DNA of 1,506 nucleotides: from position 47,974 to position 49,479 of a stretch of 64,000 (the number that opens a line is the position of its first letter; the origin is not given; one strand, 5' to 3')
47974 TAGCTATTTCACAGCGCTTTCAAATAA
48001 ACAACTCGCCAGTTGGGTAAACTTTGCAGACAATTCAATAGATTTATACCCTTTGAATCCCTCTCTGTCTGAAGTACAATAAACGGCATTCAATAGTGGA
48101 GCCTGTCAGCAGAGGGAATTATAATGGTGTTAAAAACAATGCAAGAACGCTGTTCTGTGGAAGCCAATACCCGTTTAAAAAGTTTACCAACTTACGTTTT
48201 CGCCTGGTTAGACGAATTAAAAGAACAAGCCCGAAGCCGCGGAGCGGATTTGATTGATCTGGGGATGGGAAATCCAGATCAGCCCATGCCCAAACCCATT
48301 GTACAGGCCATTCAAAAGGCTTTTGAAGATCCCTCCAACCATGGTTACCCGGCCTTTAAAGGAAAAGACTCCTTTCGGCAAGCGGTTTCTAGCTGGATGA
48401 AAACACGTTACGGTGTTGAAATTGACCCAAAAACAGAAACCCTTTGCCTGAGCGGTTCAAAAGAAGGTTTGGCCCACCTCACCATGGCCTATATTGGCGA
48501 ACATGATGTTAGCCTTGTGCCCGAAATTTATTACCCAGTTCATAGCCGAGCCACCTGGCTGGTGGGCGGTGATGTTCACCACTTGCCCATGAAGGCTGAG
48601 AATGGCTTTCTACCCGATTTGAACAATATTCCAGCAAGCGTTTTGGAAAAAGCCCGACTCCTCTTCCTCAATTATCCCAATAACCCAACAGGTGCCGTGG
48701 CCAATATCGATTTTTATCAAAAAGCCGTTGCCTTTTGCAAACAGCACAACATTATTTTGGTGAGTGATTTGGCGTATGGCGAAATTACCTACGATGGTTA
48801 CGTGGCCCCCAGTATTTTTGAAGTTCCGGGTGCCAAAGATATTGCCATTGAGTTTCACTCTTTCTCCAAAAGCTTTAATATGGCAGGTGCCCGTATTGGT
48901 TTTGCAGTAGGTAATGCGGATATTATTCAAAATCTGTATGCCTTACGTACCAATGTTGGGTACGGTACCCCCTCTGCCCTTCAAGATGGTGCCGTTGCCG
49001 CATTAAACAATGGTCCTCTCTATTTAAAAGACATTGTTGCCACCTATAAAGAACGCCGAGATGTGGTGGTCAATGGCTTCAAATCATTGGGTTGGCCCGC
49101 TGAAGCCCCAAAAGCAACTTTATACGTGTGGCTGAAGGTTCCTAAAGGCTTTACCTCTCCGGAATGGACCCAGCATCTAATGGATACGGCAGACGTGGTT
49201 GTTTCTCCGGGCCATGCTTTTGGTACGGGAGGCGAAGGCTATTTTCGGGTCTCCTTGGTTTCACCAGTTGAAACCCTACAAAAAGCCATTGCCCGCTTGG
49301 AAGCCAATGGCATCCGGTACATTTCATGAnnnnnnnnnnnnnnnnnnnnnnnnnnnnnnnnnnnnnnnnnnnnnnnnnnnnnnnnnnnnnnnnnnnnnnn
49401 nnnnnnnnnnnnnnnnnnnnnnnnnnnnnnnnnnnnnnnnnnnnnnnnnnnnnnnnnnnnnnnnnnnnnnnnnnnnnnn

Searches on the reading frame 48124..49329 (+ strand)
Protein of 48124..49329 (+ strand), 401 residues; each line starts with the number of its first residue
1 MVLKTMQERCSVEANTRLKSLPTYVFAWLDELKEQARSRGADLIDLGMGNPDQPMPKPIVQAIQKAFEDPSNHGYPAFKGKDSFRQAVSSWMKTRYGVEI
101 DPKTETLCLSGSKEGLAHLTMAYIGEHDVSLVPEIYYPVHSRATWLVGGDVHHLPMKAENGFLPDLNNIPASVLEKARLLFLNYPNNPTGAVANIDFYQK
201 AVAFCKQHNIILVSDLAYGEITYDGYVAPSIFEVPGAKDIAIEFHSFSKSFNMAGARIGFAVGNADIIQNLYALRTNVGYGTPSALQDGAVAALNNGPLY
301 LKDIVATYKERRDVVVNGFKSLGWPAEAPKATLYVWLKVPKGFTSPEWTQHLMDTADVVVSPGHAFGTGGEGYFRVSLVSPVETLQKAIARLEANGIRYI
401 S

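Call 55: search_protein_families(library=ncbifam, proteins=[window:48124-49329:+], max_evalue=0.001)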
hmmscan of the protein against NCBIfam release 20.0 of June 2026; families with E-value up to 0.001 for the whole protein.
window:48124-49329:+ (401 aa): 71 families (the best 25 are shown)
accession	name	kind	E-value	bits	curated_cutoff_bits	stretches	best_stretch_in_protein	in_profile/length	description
NF006756.0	PRK09276.1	subfamily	1.7e-152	507.9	507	1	13-394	3-384/387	LL-diaminopimelate aminotransferase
TIGR03540.1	DapC_direct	equivalog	7.2e-148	492.6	593.25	1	15-393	3-381/383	LL-diaminopimelate aminotransferase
NF004611.0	PRK05942.1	equivalog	1.2e-144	482.1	628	1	12-399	6-393/394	aspartate aminotransferase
NF005977.0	PRK08068.1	subfamily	1e-122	410.2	494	1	13-394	4-385/391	transaminase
NF005815.0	PRK07681.1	equivalog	7.6e-122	407.2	545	1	13-397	4-387/399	LL-diaminopimelate aminotransferase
NF005613.0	PRK07366.1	equivalog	1.6e-120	402.7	486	1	15-393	4-385/391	LL-diaminopimelate aminotransferase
NF006033.0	PRK08175.1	equivalog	2.2e-115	385.9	647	1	11-392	6-390/407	alanine transaminase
NF006604.0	PRK09148.1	equivalog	1.1e-109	367.1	648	1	16-389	6-382/406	LL-diaminopimelate aminotransferase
NF006387.0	PRK08636.1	equivalog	1.9e-104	349.9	675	1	17-388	9-390/403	LL-diaminopimelate aminotransferase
NF004937.0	PRK06290.1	equivalog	5.1e-85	285.6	585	1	23-346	24-347/410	LL-diaminopimelate aminotransferase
NF041364.1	GntC_guanitoxin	equivalog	1.5e-80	270.8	415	1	44-393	1-354/356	guanitoxin biosynthesis PLP-dependent (S)-gamma-hydroxy-L-arginine cyclodehydratase GntC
TIGR03537.1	DapC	equivalog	2.9e-80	269.9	453.6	1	43-393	2-348/350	succinyldiaminopimelate transaminase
TIGR03538.1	DapC_gpp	equivalog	2e-62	211.3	474.6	1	15-393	2-392/395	succinyldiaminopimelate transaminase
NF004770.0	PRK06108.1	subfamily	3.7e-56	190.6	422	1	31-393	27-389/396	pyridoxal phosphate-dependent aminotransferase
NF041091.1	asp_aminotase_Arch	equivalog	2.5e-55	187.8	550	1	29-393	15-372/376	aspartate aminotransferase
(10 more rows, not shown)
